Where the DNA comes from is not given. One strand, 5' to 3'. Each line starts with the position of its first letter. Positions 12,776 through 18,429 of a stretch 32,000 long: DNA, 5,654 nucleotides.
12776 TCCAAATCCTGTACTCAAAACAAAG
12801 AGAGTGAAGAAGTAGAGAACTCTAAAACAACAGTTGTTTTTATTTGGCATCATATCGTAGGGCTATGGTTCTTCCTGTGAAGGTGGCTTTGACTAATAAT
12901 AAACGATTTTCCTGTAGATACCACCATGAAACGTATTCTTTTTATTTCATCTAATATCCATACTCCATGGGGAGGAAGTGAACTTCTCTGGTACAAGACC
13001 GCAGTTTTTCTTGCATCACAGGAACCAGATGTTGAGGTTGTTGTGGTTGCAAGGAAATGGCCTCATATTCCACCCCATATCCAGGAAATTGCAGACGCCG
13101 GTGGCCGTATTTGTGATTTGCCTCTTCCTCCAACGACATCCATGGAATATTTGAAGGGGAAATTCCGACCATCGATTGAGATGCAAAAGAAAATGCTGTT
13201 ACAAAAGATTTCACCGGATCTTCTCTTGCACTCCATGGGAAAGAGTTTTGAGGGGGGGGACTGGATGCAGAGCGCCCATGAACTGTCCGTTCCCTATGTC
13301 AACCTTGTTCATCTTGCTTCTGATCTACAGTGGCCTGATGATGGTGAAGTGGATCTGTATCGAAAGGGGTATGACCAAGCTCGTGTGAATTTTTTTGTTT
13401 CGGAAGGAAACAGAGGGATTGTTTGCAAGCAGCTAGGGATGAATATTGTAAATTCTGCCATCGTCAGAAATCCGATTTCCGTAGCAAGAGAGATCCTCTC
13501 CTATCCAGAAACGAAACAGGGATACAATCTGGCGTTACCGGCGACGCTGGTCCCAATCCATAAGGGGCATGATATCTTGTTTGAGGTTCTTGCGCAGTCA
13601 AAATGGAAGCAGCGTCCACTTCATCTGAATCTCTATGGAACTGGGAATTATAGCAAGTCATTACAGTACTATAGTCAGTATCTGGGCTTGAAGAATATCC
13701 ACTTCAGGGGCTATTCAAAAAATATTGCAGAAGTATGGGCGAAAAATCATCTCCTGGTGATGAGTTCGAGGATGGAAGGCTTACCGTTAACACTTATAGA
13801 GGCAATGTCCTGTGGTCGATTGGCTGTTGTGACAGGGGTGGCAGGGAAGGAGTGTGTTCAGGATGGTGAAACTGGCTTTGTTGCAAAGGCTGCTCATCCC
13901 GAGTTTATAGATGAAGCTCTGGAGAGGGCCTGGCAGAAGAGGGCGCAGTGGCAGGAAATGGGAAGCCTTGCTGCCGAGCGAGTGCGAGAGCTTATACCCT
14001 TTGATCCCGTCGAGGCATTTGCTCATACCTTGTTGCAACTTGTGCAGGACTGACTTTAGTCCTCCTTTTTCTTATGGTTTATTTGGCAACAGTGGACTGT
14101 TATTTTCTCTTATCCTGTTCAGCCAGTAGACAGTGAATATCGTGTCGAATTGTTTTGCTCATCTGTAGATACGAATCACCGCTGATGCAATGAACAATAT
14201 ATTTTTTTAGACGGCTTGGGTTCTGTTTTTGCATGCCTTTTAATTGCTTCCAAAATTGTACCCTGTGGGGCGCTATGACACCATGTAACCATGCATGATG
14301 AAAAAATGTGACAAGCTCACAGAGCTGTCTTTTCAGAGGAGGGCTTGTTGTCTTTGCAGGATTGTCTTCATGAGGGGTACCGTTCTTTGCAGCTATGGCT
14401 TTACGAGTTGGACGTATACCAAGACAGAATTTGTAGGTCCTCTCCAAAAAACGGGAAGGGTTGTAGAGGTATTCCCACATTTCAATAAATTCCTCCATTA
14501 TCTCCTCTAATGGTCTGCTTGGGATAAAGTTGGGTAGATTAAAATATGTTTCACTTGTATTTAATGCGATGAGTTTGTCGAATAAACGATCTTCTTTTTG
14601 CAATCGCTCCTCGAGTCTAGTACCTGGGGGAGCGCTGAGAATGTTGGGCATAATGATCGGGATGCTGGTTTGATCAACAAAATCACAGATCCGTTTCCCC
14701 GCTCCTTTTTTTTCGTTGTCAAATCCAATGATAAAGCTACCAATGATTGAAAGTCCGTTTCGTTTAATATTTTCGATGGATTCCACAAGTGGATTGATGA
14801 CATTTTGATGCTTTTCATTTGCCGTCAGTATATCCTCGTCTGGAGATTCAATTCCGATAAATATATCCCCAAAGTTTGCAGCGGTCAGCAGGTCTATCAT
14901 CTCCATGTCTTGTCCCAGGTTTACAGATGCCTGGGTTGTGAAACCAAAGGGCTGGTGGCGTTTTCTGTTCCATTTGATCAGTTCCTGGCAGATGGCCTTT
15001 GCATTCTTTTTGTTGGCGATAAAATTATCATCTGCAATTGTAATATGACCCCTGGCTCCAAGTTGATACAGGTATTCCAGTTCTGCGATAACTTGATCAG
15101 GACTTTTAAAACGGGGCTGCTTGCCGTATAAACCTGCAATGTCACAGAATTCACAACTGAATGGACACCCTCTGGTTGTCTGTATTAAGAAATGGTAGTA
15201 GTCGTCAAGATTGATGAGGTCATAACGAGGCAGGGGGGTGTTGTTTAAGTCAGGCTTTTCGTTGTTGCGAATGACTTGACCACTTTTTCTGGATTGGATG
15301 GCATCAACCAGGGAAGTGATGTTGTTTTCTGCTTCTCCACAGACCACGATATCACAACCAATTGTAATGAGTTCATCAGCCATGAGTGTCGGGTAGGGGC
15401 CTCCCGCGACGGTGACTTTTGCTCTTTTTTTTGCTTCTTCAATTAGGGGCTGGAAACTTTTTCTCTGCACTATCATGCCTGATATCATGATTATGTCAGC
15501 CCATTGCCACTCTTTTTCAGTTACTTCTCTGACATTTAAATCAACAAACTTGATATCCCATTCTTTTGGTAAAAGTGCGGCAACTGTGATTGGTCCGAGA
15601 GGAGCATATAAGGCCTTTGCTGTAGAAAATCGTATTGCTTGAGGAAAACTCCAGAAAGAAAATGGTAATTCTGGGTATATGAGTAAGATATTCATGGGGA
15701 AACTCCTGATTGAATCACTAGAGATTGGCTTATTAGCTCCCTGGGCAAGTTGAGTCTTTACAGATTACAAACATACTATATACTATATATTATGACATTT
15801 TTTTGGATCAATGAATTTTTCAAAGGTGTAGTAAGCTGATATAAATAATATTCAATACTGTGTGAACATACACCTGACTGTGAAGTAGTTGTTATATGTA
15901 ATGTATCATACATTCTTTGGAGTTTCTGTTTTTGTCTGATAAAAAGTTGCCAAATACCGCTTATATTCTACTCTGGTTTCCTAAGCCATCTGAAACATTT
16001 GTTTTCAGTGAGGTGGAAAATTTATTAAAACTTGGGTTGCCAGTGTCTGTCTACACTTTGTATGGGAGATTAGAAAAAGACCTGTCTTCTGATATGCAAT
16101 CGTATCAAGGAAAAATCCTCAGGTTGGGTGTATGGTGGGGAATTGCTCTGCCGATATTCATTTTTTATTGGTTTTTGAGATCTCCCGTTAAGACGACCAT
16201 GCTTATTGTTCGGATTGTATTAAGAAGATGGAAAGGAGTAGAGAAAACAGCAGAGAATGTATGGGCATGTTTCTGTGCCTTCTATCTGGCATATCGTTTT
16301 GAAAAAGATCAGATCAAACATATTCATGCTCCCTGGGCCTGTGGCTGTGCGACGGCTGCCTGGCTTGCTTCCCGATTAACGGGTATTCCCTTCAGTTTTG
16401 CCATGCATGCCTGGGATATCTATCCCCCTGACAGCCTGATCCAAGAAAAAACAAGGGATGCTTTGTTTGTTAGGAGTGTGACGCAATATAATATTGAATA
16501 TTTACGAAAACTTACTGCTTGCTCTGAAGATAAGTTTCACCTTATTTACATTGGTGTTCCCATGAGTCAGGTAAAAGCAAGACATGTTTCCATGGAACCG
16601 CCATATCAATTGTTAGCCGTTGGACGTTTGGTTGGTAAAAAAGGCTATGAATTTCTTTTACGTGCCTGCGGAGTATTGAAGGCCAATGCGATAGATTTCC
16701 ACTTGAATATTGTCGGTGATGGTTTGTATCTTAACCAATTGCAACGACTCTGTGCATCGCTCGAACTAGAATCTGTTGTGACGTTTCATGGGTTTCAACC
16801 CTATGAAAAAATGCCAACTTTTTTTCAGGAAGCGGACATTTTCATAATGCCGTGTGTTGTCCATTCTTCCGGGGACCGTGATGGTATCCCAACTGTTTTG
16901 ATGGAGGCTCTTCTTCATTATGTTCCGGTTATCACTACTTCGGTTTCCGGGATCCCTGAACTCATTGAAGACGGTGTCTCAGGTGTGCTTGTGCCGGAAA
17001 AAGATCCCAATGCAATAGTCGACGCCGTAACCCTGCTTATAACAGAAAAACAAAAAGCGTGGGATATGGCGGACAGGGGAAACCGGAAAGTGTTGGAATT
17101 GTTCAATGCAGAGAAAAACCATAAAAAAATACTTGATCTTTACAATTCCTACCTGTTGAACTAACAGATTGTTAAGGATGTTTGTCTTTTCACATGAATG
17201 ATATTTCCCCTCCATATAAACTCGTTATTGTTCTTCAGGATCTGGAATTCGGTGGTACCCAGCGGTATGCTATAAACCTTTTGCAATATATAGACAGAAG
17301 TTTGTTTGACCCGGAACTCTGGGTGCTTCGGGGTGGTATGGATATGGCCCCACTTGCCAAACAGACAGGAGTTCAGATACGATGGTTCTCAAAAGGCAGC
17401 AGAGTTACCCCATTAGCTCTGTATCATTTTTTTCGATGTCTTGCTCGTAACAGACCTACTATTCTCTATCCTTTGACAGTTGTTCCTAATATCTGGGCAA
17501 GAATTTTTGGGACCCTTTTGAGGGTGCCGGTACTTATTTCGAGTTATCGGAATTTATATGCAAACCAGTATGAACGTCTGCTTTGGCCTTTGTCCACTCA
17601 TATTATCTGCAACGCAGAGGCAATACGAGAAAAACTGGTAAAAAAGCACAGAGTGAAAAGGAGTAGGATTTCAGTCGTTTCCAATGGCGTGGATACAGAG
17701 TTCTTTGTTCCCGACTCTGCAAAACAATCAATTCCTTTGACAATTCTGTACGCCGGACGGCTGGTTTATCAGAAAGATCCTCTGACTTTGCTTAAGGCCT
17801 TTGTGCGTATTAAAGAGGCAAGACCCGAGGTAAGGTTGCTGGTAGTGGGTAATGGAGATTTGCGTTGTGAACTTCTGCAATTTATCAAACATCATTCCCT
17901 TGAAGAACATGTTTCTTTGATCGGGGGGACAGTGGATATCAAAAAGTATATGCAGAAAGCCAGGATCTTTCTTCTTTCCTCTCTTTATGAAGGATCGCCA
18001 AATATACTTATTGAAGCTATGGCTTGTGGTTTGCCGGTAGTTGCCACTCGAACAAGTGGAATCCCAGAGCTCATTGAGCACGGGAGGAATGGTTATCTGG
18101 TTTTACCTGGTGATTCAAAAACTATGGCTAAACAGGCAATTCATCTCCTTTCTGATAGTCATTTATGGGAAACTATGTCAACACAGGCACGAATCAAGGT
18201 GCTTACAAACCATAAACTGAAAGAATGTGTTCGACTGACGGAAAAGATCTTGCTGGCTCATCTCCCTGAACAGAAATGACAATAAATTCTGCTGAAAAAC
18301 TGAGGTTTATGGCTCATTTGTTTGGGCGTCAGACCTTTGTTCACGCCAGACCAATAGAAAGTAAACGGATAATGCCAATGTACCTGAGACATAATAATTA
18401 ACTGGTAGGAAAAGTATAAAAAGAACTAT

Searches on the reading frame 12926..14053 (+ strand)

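Call 6: search_protein_families(library=pfam, proteins=[window:12926-14053:+], max_evalue=0.001)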
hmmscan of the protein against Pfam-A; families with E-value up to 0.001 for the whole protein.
window:12926-14053:+ (375 aa): 2 families
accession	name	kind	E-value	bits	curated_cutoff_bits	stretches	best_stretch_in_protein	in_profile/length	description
PF13692.12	Glyco_trans_1_4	-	7.3e-24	85.1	27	1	208-335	10-139/142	Glycosyl transferases group 1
PF00534.26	Glycos_transf_1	-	1.5e-20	73.9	26.4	1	211-345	26-165/172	Glycosyl transferases group 1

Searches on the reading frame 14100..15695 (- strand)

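Call 6: search_protein_families(library=pfam, proteins=[window:14100-15695:-], max_evalue=0.001)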
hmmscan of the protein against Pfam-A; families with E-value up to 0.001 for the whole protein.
window:14100-15695:- (531 aa): 3 families
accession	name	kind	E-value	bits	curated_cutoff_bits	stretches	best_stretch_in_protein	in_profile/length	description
PF13282.11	DUF4070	-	5.2e-35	121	22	1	359-520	1-142/144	Domain of unknown function (DUF4070)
PF04055.27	Radical_SAM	-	8.1e-17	62.3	29.5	1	171-331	1-157/166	Radical SAM superfamily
PF02310.24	B12-binding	-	8e-13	48.7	32.1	1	25-127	7-118/121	B12 binding domain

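Call 34: search_protein_families(library=ncbifam, proteins=[window:14100-15695:-], max_evalue=0.001)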
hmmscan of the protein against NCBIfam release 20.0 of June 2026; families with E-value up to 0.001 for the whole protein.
window:14100-15695:- (531 aa): 21 families
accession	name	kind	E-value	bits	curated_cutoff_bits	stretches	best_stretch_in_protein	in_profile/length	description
TIGR04013.1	B12_SAM_MJ_1487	hypoth_equivalog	1.2e-27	96.7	251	1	53-337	33-327/382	TIGR04013 family B12-binding domain/radical SAM domain-containing protein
TIGR04479.1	bcpD_PhpK_rSAM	subfamily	2.7e-24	85.4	600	1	130-343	200-409/504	PhpK family radical SAM P-methyltransferase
TIGR02026.1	BchE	equivalog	4.4e-22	78.6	481.35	1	48-330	40-352/497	magnesium-protoporphyrin IX monomethyl ester anaerobic oxidative cyclase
TIGR04014.1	B12_SAM_MJ_0865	equivalog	3.9e-21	75.4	360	1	73-370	49-363/434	methyl-coenzyme M reductase glutamine C-methyltransferase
TIGR03471.1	HpnJ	equivalog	4.1e-20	72.1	577.6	1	169-415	198-438/472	hopanoid biosynthesis associated radical SAM protein HpnJ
TIGR04072.2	rSAM_ladder_B12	equivalog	2.5e-19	69.2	360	1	84-414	89-419/443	lipid biosynthesis B12-binding/radical SAM protein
NF040542.1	rSAM_RCCLKC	equivalog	8.1e-19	68.1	450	2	137-323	149-330/423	arsinothricin biosynthesis radical SAM protein ArsL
NF050148.1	rSAM_ApyD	equivalog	3.7e-17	61.9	750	1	98-344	109-367/645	RiPP biosynthesis radical SAM protein ApyD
NF038361.1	rSAM_Sden_1168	equivalog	1.8e-16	59.8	575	1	128-408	225-516/560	Sden_1168 family B12-binding radical SAM P-methyltransferase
TIGR04367.1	HpnR_B12_rSAM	equivalog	5.8e-14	51.5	650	1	31-328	21-338/490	hopanoid C-3 methylase HpnR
NF040546.1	rSAM_CUAEP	equivalog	1.3e-12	47.2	500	1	39-321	21-319/468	CUAEP/CCAEP-tail radical SAM (seleno)protein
NF045585.1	rSAM_slr0320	equivalog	3.1e-11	42.5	775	1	164-314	232-378/511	photosystem II high light acclimation radical SAM protein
TIGR04295.1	B12_rSAM_oligo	hypoth_equivalog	7.6e-11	41.3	400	1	171-295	203-314/422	TIGR04295 family B12-binding domain-containing radical SAM protein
NF033712.0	B12_rSAM_KedN5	subfamily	2.2e-10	39.4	700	1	166-324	193-351/624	KedN5 family methylcobalamin-dependent radical SAM C-methyltransferase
TIGR04385.1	B12_rSAM_cofa1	equivalog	2e-09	37.2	450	1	104-247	111-274/438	B12 lower ligand biosynthesis radical SAM protein BzaD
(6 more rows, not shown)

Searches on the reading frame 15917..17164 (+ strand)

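Call 6: search_protein_families(library=pfam, proteins=[window:15917-17164:+], max_evalue=0.001)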
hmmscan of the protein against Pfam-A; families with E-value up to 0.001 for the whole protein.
window:15917-17164:+ (415 aa): 5 families
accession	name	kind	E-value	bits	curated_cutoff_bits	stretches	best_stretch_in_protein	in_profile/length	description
PF00534.26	Glycos_transf_1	-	1.8e-35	122.4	26.4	1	222-388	8-169/172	Glycosyl transferases group 1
PF13692.12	Glyco_trans_1_4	-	4.1e-32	111.8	27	1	231-376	3-141/142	Glycosyl transferases group 1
PF20706.3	GT4-conflict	-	4.5e-07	29.6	26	1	197-372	163-337/385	Family 4 Glycosyltransferase in conflict systems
PF13524.12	Glyco_trans_1_2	-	1.2e-06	29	25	1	259-406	13-143/144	Glycosyl transferase-like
PF13439.12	Glyco_transf_4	-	0.00014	22.3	28.5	0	115-216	57-168/170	Glycosyltransferase Family 4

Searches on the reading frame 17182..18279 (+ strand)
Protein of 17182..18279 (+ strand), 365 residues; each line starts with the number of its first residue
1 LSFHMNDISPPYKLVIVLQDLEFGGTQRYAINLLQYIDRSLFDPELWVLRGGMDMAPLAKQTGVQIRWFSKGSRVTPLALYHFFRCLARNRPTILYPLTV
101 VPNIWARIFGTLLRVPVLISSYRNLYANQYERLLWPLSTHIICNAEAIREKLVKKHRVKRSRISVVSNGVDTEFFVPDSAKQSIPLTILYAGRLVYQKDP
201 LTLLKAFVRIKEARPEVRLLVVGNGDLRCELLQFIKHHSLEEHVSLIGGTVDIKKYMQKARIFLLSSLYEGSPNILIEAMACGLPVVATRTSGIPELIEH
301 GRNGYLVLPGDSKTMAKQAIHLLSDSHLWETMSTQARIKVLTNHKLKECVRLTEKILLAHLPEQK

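Call 6: search_protein_families(library=pfam, proteins=[window:17182-18279:+], max_evalue=0.001)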
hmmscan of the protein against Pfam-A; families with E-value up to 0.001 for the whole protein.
window:17182-18279:+ (365 aa): 6 families
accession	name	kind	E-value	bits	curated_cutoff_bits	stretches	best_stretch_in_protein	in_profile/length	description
PF00534.26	Glycos_transf_1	-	5.3e-38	130.7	26.4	1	177-337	7-170/172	Glycosyl transferases group 1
PF13692.12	Glyco_trans_1_4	-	2.5e-37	128.7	27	1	187-325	3-142/142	Glycosyl transferases group 1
PF13439.12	Glyco_transf_4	-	1.4e-14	54.9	28.5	1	23-173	1-169/170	Glycosyltransferase Family 4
PF13524.12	Glyco_trans_1_2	-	2.4e-10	41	25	1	213-348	11-137/144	Glycosyl transferase-like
PF20706.3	GT4-conflict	-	6.7e-06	25.8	26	1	160-301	171-323/385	Family 4 Glycosyltransferase in conflict systems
PF13579.12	Glyco_trans_4_4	-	0.00026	21.8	29.7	1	24-169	1-158/158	Glycosyl transferase 4-like domain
